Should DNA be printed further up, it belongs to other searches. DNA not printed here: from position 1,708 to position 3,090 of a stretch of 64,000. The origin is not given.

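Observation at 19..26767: AT-rich 27-kb glycan locus with an unusual tailoring-enzyme set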

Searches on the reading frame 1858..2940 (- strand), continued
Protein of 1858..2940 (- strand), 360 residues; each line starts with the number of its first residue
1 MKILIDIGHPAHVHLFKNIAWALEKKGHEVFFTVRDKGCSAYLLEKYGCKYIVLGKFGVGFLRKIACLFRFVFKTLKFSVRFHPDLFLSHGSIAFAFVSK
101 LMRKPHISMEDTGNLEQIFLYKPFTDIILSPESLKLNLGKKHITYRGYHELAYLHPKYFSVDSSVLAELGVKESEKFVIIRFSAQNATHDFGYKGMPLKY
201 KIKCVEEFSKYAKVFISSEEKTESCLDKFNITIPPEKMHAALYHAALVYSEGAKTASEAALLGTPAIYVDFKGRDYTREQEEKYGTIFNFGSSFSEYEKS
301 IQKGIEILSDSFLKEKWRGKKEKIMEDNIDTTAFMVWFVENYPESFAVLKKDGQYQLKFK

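Call 80: search_protein_families(library=pfam, proteins=[L132:4823-5998:+, L154:4725-5990:+, L108:1113-2402:+, L095:3723-4910:+, L095:4907-5989:+, L160:5507-6004:+, L118:5023-5991:+, L146:5228-6004:+, L111:5021-6013:+, L141:3978-4811:+], max_evalue=0.001)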
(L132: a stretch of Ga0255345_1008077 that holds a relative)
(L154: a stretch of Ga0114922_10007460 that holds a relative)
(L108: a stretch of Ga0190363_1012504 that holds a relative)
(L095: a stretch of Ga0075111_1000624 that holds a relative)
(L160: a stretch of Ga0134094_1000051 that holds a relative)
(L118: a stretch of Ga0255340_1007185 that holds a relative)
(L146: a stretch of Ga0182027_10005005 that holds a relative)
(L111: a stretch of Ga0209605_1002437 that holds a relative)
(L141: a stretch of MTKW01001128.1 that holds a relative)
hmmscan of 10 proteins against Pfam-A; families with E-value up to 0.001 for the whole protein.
L132:4823-5998:+ (391 aa): 1 family
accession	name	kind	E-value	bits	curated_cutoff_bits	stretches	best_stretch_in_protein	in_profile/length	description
PF01041.23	DegT_DnrJ_EryC1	-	2.3e-37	129.5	19.8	1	30-195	32-201/360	DegT/DnrJ/EryC1/StrS aminotransferase family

L154:4725-5990:+ (421 aa): 2 families
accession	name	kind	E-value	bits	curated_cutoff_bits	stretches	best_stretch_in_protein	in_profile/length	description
PF01041.23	DegT_DnrJ_EryC1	-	2e-63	215.2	19.8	2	35-195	28-192/360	DegT/DnrJ/EryC1/StrS aminotransferase family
PF01212.27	Beta_elim_lyase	-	9.1e-05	22.3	27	1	36-251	37-215/288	Beta-eliminating lyase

L108:1113-2402:+ (429 aa): 2 families
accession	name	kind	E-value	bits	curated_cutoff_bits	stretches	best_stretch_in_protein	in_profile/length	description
PF01041.23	DegT_DnrJ_EryC1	-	2.2e-63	215.1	19.8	2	33-196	25-192/360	DegT/DnrJ/EryC1/StrS aminotransferase family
PF01212.27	Beta_elim_lyase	-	8e-06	25.8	27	1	37-261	37-215/288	Beta-eliminating lyase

L095:3723-4910:+ (395 aa): 1 family
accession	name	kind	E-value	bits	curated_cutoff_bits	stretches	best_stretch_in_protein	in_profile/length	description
PF01041.23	DegT_DnrJ_EryC1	-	1.3e-47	163.2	19.8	1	32-386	31-359/360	DegT/DnrJ/EryC1/StrS aminotransferase family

L095:4907-5989:+ (360 aa): 0 families

L160:5507-6004:+ (165 aa): 2 families
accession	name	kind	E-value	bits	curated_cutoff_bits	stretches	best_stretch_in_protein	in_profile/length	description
PF14602.12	Hexapep_2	-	4.1e-08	33.2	27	1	109-139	6-34/34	Hexapeptide repeat of succinyl-transferase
PF00132.30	Hexapep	-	7.4e-07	29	27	1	109-139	6-36/36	Bacterial transferase hexapeptide (six repeats)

L118:5023-5991:+ (322 aa): 2 families
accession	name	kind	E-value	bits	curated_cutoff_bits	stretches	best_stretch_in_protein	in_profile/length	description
PF00132.30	Hexapep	-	1.8e-08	34.2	27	0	81-98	18-35/36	Bacterial transferase hexapeptide (six repeats)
PF25084.1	LbH_EIF2B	-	7.4e-05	23.2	54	0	127-187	15-86/105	EIF2B subunit epsilon LbH domain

L146:5228-6004:+ (258 aa): 4 families
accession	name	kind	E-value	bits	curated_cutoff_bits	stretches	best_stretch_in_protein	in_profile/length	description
PF00977.27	His_biosynth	-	4.8e-61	206.6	23.6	1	10-237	1-224/228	Histidine biosynthesis protein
PF03060.21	NMO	-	4.7e-08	33.2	28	0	160-235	146-226/331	Nitronate monooxygenase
PF02581.23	TMP-TENI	-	5.6e-06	26.3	27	0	63-106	133-175/180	Thiamine monophosphate synthase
PF01207.24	Dus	-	6.9e-06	25.8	20.4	0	67-122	172-227/311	Dihydrouridine synthase (Dus)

L111:5021-6013:+ (330 aa): 2 families
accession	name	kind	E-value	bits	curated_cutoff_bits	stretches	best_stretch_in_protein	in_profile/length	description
PF00132.30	Hexapep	-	2.2e-09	37.1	27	0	67-99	4-35/36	Bacterial transferase hexapeptide (six repeats)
PF25084.1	LbH_EIF2B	-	1.8e-05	25.1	54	0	125-187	12-68/105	EIF2B subunit epsilon LbH domain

L141:3978-4811:+ (277 aa): 2 families
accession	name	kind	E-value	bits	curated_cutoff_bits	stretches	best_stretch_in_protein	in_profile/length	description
PF13263.12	PHP_C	-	1.4e-11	44.2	21.3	1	194-247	3-55/56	PHP-associated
PF02811.25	PHP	-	2.4e-11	44.7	26.4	1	65-128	1-66/164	PHP domain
